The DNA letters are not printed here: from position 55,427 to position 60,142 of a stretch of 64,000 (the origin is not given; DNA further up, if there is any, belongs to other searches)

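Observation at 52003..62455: Candidate novel archaeosortase-like sorting system: three paralogous surface proteins sharing an 'FWII'-motif/TM/basic-tail C-terminus, next to a small Cys...NxxR membrane protein and a HAMP-DUF835-wHTH regulator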

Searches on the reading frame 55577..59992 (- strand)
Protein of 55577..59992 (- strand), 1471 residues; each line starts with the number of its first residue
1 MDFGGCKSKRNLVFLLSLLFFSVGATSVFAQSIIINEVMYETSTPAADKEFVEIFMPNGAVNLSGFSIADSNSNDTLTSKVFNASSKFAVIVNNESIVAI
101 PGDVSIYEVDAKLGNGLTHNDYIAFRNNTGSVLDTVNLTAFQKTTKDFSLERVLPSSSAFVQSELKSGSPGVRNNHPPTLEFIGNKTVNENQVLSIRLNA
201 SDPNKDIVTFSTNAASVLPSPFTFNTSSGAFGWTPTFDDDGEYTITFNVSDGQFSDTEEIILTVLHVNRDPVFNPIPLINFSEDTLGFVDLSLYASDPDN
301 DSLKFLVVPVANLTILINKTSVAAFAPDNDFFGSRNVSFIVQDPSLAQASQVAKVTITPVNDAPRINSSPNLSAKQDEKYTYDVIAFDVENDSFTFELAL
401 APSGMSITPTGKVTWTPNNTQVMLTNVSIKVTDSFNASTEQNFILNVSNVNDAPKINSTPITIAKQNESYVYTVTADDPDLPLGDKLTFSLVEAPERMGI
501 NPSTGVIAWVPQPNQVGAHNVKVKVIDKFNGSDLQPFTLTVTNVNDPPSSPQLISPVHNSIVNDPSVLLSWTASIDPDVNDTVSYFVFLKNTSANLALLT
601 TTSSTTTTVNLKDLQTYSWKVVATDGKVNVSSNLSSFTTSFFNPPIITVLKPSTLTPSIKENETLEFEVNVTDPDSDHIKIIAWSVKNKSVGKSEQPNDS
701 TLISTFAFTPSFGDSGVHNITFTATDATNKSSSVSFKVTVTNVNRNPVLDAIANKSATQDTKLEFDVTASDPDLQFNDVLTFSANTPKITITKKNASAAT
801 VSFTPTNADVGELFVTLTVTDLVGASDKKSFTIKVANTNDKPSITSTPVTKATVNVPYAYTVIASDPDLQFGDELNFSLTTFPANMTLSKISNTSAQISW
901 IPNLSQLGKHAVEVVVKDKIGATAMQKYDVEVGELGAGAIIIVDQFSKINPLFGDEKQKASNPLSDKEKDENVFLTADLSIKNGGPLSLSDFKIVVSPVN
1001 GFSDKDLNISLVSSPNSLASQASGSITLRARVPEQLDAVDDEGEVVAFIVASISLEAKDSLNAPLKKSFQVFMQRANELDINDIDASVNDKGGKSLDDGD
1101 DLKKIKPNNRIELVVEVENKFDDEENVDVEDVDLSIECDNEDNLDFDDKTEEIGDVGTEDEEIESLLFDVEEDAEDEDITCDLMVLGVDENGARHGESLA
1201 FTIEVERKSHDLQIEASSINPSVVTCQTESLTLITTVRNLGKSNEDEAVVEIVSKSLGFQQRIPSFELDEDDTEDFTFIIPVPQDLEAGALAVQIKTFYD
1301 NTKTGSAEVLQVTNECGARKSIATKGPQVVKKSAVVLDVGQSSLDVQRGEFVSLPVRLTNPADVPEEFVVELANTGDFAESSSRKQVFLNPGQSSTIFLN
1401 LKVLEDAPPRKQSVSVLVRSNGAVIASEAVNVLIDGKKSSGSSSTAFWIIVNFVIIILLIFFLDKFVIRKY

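Call 3: search_protein_families(library=ncbifam, proteins=[window:55577-59992:-], max_evalue=1)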
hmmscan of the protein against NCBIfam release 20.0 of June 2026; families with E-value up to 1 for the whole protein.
window:55577-59992:- (1471 aa): 4 families
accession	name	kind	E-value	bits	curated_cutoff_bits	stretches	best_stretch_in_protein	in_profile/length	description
NF012211.1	tand_rpt_95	domain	2.1e-36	123.8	90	7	282-367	3-94/98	tandem-95 repeat protein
NF038112.1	myxo_dep_M36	subfamily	1.1e-32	112.3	1500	2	529-934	1166-1565/1604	myxosortase-dependent M36 family metallopeptidase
TIGR03769.1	P_ac_wall_RPT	domain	0.35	11.5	30.9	0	712-739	9-38/41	TIGR03769 domain-containing protein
NF041766.1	choice_anch_U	domain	0.97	10.3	32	0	213-258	30-77/92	choice-of-anchor U domain-containing protein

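Call 4: search_protein_families(library=pfam, proteins=[window:55577-59992:-], max_evalue=1)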
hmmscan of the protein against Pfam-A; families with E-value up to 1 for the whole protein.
window:55577-59992:- (1471 aa): 15 families
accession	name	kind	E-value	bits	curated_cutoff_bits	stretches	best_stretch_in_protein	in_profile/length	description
PF05345.18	He_PIG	-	1.7e-39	134.6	24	6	456-542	4-96/96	Putative Ig domain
PF17963.7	Big_9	-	3.2e-38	130.9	23.6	7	361-443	1-86/89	Bacterial Ig domain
PF17892.7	Cadherin_5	-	1.3e-17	63.8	26.5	4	267-358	1-98/98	Cadherin-like domain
PF17803.7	Cadherin_4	-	1.6e-17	64.2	25.1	5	353-417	3-65/71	Bacterial cadherin-like domain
PF24908.1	Ig_SIBA-E_2nd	-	4.5e-08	33.7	27.8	1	390-448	26-89/117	Integrin beta-like protein A-E, second Ig-like domain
PF18911.6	PKD_4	-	8e-06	26.3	27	2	744-835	1-85/85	PKD domain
PF25275.1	Golvesin_C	-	9.7e-05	22.9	31.6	0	890-933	35-78/132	Golvesin C-terminal domain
PF00801.26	PKD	-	0.0002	21.7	23.5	1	658-733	10-74/80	PKD domain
PF00041.27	fn3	-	0.0017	19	25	1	557-626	6-71/84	Fibronectin type III domain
PF22073.2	Cep192_D4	-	0.0037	17.9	35.5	1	751-834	27-106/112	Cep192 domain 4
PF23619.1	Ig_VWA7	-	0.0052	17.4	27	1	1341-1422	7-86/104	VWA7 Ig-like domain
PF00028.23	Cadherin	-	0.057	14.3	28.8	1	467-540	11-89/93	Cadherin domain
PF17251.8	Pom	-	0.14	11.9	22.4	1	924-1021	53-142/285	Protochlamydia outer membrane protein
PF02494.22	HYR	-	0.32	11.8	21.7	0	711-740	52-81/81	HYR domain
PF16541.10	AltA1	-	0.93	10.8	27.5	0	721-797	5-82/110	Alternaria alternata allergen 1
